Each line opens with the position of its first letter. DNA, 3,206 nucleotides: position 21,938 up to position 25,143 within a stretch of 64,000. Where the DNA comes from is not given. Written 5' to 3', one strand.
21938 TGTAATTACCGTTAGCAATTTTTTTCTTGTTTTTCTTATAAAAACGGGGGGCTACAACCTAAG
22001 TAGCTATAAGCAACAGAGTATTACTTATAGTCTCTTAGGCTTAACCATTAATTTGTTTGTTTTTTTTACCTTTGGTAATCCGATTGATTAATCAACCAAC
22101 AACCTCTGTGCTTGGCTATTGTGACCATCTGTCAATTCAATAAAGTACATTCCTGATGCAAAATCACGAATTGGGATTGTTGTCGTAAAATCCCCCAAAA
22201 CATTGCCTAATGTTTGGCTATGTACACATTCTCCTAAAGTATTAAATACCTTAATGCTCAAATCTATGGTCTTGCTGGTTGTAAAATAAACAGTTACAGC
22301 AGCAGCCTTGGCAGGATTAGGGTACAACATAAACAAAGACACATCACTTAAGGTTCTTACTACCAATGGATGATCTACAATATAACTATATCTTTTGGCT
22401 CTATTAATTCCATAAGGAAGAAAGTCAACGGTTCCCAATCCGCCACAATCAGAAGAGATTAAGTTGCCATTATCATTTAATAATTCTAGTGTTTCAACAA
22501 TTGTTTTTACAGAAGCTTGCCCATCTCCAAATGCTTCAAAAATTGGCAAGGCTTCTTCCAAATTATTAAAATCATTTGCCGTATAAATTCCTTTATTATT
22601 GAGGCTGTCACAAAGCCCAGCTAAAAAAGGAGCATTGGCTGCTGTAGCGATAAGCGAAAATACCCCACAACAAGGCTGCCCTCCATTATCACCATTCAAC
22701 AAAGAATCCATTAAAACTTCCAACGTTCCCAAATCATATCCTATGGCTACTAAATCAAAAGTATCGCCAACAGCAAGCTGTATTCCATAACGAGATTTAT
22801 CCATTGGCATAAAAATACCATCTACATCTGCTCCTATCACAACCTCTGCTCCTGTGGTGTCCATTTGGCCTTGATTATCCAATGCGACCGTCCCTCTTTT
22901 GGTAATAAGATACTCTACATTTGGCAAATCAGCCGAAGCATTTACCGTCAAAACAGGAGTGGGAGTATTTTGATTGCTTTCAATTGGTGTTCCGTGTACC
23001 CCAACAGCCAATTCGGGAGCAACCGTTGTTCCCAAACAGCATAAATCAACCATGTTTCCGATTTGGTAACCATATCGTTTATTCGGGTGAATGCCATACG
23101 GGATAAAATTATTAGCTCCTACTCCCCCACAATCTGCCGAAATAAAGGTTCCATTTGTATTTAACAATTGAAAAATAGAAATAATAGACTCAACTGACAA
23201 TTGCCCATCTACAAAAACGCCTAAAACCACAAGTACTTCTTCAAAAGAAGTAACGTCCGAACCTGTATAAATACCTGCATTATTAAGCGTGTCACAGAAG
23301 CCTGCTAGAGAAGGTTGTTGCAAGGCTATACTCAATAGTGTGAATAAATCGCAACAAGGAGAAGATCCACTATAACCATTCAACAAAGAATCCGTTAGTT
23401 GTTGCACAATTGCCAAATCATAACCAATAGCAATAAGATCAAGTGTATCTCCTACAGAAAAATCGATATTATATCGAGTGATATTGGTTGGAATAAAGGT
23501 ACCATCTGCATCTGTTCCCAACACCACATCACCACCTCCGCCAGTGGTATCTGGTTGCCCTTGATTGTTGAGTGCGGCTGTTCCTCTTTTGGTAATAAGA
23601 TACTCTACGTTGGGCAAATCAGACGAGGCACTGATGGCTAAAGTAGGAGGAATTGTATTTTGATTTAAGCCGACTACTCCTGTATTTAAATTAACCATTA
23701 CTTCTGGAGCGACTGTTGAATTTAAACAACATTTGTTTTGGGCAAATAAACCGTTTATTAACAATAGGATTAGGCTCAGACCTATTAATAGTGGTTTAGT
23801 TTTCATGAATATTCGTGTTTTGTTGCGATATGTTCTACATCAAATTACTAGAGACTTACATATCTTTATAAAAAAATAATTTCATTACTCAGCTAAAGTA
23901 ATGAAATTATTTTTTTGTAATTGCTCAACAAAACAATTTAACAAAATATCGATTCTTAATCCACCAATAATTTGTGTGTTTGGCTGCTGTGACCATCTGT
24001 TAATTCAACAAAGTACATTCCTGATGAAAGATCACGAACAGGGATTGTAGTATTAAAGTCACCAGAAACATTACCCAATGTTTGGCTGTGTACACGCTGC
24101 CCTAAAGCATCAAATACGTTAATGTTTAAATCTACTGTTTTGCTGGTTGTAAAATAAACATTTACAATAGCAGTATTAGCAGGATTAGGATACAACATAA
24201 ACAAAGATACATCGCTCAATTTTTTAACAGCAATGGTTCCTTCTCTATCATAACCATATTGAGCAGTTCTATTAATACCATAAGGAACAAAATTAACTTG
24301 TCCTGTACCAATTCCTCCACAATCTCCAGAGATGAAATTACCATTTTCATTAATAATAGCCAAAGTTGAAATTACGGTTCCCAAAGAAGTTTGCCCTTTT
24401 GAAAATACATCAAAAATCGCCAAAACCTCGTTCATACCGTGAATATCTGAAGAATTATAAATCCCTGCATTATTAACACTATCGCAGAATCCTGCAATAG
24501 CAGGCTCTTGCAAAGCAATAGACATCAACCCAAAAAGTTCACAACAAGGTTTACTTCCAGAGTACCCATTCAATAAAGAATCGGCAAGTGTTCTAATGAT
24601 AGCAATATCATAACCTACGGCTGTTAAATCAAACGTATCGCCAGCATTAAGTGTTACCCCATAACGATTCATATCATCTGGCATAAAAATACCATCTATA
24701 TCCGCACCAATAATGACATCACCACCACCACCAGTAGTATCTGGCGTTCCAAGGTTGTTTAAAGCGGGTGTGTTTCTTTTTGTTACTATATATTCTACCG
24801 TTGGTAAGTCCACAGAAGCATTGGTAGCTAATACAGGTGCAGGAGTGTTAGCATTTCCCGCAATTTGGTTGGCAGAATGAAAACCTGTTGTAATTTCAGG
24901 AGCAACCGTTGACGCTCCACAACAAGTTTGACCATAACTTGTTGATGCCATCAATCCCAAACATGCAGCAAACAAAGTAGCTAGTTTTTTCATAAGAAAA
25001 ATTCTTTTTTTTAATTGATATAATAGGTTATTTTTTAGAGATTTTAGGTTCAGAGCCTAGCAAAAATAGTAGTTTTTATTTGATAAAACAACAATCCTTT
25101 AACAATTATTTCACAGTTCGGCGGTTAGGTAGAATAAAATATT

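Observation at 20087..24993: Run of three T9SS cargo genes sharing a Cys-rich ~230-aa extracellular domain not known to me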

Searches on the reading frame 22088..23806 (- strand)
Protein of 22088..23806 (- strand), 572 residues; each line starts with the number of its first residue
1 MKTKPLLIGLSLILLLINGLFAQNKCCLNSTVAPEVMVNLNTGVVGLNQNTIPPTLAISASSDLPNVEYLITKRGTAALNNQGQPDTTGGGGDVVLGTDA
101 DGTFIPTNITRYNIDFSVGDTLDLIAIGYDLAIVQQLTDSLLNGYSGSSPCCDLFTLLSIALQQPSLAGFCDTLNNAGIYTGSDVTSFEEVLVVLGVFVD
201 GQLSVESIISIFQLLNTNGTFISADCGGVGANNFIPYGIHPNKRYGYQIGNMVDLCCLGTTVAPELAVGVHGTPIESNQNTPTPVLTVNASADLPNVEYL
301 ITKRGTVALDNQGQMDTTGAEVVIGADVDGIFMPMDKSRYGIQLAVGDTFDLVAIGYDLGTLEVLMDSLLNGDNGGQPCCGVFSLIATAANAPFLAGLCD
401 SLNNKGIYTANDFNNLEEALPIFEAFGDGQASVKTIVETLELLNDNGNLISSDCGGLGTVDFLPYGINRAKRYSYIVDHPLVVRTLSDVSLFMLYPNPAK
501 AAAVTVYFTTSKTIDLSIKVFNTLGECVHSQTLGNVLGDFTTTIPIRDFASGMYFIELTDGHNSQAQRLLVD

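Call 3: search_protein_families(library=pfam, proteins=[window:22088-23806:-], max_evalue=1)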
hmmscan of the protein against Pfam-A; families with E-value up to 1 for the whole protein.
window:22088-23806:- (572 aa): 2 families
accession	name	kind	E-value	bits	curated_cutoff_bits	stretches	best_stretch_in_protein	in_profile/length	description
PF18962.6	Por_Secre_tail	-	3.6e-12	46.8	27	1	494-571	1-75/75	Secretion system C-terminal sorting domain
PF11589.14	DUF3244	-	0.022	15.2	25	1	510-559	36-84/96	Domain of unknown function (DUF3244)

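Call 4: search_protein_families(library=ncbifam, proteins=[window:22088-23806:-], max_evalue=1)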
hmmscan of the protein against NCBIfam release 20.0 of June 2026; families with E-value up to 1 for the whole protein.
window:22088-23806:- (572 aa): 2 families
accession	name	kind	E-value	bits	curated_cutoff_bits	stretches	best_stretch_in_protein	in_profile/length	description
TIGR04183.1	Por_Secre_tail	domain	2e-10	40.5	23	1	494-571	1-71/72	T9SS type A sorting domain-containing protein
NF038113.1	T9SSA_dep_M36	equivalog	7.1e-05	21.1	885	1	490-571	791-868/869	T9SS-dependent M36 family metallopeptidase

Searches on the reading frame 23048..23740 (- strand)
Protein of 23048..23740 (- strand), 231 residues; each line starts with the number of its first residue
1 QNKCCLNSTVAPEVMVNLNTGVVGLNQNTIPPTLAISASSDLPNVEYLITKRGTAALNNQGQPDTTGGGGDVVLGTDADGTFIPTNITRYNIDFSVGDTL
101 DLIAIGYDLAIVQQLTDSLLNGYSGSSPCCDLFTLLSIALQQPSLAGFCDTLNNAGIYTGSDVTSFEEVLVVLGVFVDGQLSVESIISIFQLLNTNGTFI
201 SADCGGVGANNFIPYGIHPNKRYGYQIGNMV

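Call 8: search_solved_structures(query=A1, max_evalue=10)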
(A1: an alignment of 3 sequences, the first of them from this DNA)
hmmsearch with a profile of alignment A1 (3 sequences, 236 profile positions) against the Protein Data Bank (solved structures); distinct sequences matched with E-value up to 10: 2.
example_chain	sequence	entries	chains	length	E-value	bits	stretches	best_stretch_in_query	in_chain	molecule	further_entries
6i3v_A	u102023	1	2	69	0.78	12.4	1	96-141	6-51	TP53-regulated inhibitor of apoptosis 1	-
6i3y_A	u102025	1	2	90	1.3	11.6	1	96-141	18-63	TP53-regulated inhibitor of apoptosis 1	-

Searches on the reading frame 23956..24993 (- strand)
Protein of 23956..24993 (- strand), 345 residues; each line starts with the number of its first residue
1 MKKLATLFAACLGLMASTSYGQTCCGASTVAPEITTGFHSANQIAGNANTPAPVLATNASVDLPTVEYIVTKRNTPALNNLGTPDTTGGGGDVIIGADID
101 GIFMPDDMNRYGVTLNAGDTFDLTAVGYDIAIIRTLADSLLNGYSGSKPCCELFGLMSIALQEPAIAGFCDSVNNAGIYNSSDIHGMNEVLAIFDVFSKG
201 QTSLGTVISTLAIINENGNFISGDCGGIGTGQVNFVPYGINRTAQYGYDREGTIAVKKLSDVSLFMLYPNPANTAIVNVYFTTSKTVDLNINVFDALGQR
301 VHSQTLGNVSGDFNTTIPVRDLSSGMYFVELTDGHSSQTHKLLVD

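Call 3: search_protein_families(library=pfam, proteins=[window:23956-24993:-], max_evalue=1)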
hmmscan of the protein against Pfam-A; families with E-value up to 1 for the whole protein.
window:23956-24993:- (345 aa): 4 families
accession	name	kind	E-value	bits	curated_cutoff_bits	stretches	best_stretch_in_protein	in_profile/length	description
PF18962.6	Por_Secre_tail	-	4.1e-15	56.3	27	1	267-344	1-75/75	Secretion system C-terminal sorting domain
PF11589.14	DUF3244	-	0.0076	16.7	25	1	275-332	29-84/96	Domain of unknown function (DUF3244)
PF13860.13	FlgD_ig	-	0.0097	16.3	27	1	274-313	9-50/79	FlgD Ig-like domain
PF13585.12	CHU_C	-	0.089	13.4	27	1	285-338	25-78/86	CHU_C Type IX secretion signal domain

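Call 4: search_protein_families(library=ncbifam, proteins=[window:23956-24993:-], max_evalue=1)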
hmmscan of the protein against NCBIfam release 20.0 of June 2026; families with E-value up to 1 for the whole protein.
window:23956-24993:- (345 aa): 2 families
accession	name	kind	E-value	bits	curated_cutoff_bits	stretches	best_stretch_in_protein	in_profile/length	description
TIGR04183.1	Por_Secre_tail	domain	2.9e-13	49.6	23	1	267-344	1-71/72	T9SS type A sorting domain-containing protein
NF038113.1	T9SSA_dep_M36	equivalog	1.8e-09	36.4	885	1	253-344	782-868/869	T9SS-dependent M36 family metallopeptidase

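Call 51: list_cluster_members(proteins=[window:23956-24993:-, window:22088-23806:-, window:20087-21550:-, window:25642-28230:+, window:18901-19776:-])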
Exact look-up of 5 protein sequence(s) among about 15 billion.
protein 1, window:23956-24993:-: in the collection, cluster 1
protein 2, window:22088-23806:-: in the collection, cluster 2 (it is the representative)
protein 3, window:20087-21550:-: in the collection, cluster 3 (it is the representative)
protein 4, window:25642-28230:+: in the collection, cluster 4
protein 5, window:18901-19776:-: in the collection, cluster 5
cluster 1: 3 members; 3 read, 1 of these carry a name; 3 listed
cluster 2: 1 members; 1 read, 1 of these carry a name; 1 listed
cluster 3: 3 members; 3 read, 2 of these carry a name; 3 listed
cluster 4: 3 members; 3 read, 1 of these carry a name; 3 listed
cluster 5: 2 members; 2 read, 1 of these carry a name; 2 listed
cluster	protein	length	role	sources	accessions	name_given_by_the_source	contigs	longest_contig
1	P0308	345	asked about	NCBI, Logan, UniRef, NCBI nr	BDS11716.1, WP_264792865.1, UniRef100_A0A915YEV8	T9SS type A sorting domain-containing protein [Aureispira anguillae] | T9SS type A sorting domain-containing protein n=1 Tax=Aureispira anguillae TaxID=2864201 ...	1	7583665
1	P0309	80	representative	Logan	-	-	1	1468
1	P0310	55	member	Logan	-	-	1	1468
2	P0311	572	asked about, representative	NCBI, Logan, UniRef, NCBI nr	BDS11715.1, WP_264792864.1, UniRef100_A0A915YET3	T9SS type A sorting domain-containing protein [Aureispira anguillae] | T9SS type A sorting domain-containing protein n=1 Tax=Aureispira anguillae TaxID=2864201 ...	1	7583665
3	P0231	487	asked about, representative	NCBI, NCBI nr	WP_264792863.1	T9SS type A sorting domain-containing protein [Aureispira anguillae]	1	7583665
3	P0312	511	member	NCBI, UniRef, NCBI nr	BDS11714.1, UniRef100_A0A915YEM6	T9SS type A sorting domain-containing protein [Aureispira anguillae] | T9SS type A sorting domain-containing protein n=2 Tax=Aureispira anguillae TaxID=2864201 ...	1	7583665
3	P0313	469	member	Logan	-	-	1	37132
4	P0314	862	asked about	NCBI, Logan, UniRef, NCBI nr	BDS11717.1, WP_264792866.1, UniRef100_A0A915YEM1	TonB-dependent receptor [Aureispira anguillae] | TonB-dependent receptor n=1 Tax=Aureispira anguillae TaxID=2864201 RepID=A0A915YEM1_9BACT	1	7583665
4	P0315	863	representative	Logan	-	-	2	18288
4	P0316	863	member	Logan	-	-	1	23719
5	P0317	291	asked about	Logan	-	-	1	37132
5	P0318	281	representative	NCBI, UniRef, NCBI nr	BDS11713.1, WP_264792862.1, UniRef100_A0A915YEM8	DUF1571 domain-containing protein [Aureispira anguillae] | DUF1571 domain-containing protein n=1 Tax=Aureispira anguillae TaxID=2864201 ...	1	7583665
